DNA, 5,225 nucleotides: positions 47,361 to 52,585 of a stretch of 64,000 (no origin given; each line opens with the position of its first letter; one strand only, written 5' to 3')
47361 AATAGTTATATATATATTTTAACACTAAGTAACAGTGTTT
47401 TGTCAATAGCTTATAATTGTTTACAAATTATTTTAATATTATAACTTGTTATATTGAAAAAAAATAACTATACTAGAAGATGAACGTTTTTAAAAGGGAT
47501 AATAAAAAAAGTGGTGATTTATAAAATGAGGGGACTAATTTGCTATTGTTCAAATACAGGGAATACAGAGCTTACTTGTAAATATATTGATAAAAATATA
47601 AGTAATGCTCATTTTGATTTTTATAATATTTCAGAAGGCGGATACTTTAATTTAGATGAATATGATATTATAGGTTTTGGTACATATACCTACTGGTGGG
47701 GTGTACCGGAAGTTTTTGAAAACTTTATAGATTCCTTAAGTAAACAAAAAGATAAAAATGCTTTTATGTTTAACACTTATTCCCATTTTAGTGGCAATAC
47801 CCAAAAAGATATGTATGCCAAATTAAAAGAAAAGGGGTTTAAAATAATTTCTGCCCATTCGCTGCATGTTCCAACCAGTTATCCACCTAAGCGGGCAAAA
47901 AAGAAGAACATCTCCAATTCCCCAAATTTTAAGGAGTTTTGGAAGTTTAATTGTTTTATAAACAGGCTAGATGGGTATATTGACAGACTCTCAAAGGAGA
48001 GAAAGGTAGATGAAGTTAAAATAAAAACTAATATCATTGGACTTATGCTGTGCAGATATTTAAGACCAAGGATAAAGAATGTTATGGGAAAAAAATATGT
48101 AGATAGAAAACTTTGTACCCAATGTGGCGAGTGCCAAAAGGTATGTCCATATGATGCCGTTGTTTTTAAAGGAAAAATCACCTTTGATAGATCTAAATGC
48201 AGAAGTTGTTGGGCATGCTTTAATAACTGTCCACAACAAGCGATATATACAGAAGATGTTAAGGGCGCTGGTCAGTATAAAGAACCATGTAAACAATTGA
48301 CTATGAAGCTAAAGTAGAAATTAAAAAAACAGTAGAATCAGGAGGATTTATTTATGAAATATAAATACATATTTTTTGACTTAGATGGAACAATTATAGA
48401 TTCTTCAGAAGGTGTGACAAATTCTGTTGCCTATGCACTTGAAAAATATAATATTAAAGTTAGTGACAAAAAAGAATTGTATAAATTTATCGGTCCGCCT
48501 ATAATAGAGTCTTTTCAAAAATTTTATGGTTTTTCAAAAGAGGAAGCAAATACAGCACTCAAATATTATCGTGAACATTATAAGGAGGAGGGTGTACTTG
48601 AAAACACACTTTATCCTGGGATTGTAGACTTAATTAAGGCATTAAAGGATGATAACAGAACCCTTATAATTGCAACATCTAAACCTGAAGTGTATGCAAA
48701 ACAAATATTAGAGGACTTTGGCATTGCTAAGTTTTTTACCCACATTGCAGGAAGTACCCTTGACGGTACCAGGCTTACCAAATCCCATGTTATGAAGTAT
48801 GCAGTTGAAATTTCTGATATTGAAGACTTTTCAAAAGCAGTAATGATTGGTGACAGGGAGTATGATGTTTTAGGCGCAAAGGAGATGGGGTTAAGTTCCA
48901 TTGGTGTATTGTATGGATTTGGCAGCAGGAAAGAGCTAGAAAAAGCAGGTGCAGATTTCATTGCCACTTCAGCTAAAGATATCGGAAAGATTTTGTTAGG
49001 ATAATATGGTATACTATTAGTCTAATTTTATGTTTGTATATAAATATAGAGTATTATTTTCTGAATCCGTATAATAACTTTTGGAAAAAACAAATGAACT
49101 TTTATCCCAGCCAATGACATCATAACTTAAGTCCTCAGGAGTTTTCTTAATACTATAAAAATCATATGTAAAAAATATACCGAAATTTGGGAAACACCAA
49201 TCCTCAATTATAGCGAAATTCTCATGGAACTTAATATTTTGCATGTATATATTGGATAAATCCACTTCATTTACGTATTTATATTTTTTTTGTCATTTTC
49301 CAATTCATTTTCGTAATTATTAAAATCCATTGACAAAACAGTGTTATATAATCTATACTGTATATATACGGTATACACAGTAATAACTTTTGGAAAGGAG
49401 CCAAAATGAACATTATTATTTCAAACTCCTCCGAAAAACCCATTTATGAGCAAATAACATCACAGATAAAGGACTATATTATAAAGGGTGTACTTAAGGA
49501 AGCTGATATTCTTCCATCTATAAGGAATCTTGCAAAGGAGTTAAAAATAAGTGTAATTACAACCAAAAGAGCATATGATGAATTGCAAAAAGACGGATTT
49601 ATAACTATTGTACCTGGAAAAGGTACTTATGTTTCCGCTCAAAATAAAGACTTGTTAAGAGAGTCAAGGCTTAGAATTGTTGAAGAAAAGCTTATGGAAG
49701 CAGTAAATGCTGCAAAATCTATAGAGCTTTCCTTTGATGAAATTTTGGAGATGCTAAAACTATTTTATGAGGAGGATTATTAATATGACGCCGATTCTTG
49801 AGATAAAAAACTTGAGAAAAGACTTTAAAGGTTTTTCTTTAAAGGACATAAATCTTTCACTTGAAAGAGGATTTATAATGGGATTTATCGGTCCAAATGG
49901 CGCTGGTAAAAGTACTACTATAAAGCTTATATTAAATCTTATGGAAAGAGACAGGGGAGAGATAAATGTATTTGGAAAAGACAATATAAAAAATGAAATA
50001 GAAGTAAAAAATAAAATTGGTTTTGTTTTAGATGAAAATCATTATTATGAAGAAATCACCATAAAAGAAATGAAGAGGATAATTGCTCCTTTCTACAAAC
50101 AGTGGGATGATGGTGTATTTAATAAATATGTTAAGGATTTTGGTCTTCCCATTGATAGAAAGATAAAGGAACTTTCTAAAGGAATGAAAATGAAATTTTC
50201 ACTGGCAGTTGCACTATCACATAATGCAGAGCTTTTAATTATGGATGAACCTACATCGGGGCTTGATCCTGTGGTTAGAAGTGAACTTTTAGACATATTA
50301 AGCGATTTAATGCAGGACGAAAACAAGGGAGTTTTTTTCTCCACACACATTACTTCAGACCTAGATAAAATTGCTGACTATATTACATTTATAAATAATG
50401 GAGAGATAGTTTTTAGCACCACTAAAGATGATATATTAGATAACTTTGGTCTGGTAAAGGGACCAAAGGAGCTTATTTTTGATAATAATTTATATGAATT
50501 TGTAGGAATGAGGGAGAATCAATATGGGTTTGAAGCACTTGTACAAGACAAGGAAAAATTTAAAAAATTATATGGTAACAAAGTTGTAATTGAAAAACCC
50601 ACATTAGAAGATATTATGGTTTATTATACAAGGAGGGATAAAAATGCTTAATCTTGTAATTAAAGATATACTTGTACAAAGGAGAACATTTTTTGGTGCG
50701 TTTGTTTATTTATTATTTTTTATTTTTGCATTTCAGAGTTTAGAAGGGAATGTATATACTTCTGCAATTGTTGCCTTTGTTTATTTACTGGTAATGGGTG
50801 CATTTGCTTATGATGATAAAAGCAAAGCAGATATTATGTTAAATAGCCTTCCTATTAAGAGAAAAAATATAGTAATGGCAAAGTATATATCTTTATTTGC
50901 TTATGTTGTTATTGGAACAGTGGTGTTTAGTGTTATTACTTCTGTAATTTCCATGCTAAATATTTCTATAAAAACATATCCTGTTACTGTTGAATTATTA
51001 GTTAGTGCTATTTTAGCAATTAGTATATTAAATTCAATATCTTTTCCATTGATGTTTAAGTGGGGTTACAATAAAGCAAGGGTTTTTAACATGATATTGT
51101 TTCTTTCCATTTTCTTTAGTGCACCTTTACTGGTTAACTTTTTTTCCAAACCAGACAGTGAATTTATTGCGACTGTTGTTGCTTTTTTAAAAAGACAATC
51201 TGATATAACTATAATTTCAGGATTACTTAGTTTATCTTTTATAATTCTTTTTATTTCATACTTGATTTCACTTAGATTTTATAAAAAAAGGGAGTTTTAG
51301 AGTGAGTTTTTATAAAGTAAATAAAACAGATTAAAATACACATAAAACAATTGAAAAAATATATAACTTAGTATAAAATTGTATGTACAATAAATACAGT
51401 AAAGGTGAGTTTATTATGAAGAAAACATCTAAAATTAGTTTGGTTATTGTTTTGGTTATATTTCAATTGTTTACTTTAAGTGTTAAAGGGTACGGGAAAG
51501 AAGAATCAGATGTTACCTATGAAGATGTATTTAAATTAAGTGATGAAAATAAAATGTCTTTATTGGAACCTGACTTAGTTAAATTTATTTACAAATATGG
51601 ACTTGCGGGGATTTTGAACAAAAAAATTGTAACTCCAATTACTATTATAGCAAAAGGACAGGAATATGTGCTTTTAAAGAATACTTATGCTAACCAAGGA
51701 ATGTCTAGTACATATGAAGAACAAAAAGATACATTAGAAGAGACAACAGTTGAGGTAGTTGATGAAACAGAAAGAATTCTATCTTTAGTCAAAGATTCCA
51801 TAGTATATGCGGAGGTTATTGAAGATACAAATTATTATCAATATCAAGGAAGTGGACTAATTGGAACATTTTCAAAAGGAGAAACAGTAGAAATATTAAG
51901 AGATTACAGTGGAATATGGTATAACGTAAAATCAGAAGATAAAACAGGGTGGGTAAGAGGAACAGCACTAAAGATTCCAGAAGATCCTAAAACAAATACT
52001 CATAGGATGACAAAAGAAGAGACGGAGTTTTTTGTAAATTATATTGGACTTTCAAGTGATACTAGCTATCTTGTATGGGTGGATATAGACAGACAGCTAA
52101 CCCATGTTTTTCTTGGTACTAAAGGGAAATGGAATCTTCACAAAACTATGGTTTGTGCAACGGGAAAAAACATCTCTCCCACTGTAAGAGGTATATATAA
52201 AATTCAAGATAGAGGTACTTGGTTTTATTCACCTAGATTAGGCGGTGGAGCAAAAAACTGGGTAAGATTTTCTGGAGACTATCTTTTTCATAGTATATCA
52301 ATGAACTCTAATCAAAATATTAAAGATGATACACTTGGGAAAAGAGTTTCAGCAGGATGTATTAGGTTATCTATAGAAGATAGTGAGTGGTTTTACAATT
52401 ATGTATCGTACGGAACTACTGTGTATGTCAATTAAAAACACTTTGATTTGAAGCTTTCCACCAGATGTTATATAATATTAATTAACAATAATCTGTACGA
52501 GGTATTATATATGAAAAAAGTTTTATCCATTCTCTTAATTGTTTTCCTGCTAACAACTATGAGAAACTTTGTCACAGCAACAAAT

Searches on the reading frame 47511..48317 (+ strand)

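Call 67: search_protein_families(library=pfam, proteins=[window:47511-48317:+], max_evalue=0.000001)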
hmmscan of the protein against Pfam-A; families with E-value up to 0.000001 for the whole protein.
window:47511-48317:+ (268 aa): 8 families
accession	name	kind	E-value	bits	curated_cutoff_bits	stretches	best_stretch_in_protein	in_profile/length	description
PF00037.32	Fer4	-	1.4e-12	47.3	21.1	0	196-217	2-23/24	4Fe-4S binding domain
PF12837.12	Fer4_6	-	5.9e-11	42.2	25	0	196-216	3-23/24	4Fe-4S binding domain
PF12838.12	Fer4_7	-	1.7e-09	38.5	27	0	193-216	29-52/52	4Fe-4S dicluster domain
PF13237.11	Fer4_10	-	1.6e-08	34.7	25.5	0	195-214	2-21/53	4Fe-4S dicluster domain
PF12724.12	Flavodoxin_5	-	6.2e-08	33.5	27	1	9-101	1-96/145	Flavodoxin domain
PF13187.11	Fer4_9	-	1e-07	32.3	27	0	202-245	2-52/52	4Fe-4S dicluster domain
PF12797.12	Fer4_2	-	1.7e-07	31.2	24.5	0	194-214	2-22/22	4Fe-4S binding domain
PF14697.11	Fer4_21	-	5.3e-07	30.1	35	1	197-245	3-57/59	4Fe-4S dicluster domain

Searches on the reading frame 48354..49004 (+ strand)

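Call 67: search_protein_families(library=pfam, proteins=[window:48354-49004:+], max_evalue=0.000001)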
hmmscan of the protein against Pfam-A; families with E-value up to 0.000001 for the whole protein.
window:48354-49004:+ (216 aa): 5 families
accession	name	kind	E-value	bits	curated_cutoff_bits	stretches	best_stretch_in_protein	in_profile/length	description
PF13419.12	HAD_2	-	6e-31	108.4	23.8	1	6-185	1-178/178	Haloacid dehalogenase-like hydrolase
PF00702.32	Hydrolase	-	1.6e-22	81.3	26.4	1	3-179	1-191/191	haloacid dehalogenase-like hydrolase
PF12710.13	HAD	-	1e-11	46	27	1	6-172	1-185/189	haloacid dehalogenase-like hydrolase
PF13242.12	Hydrolase_like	-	6.8e-11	42.4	22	1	146-208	9-73/75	HAD-hyrolase-like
PF08282.18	Hydrolase_3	-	8.3e-07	29.4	20.9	0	89-161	19-89/255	haloacid dehalogenase-like hydrolase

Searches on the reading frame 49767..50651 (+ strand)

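Call 67: search_protein_families(library=pfam, proteins=[window:49767-50651:+], max_evalue=0.000001)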
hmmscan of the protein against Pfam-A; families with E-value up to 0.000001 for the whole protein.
window:49767-50651:+ (294 aa): 2 families
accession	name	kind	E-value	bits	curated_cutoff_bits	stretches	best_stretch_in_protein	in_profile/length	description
PF00005.33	ABC_tran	-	1.7e-26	93.9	25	1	25-164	1-137/137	ABC transporter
PF13304.12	AAA_21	-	5.5e-16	59.9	27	1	133-194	235-298/304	AAA domain, putative AbiEii toxin, Type IV TA system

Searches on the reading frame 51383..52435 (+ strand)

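Call 67: search_protein_families(library=pfam, proteins=[window:51383-52435:+], max_evalue=0.000001)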
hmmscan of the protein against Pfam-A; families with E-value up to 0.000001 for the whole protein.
window:51383-52435:+ (350 aa): 1 family
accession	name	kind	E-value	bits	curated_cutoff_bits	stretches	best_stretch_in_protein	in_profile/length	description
PF03734.19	YkuD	-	2.6e-17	64.2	23.4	1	229-349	2-146/146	L,D-transpeptidase catalytic domain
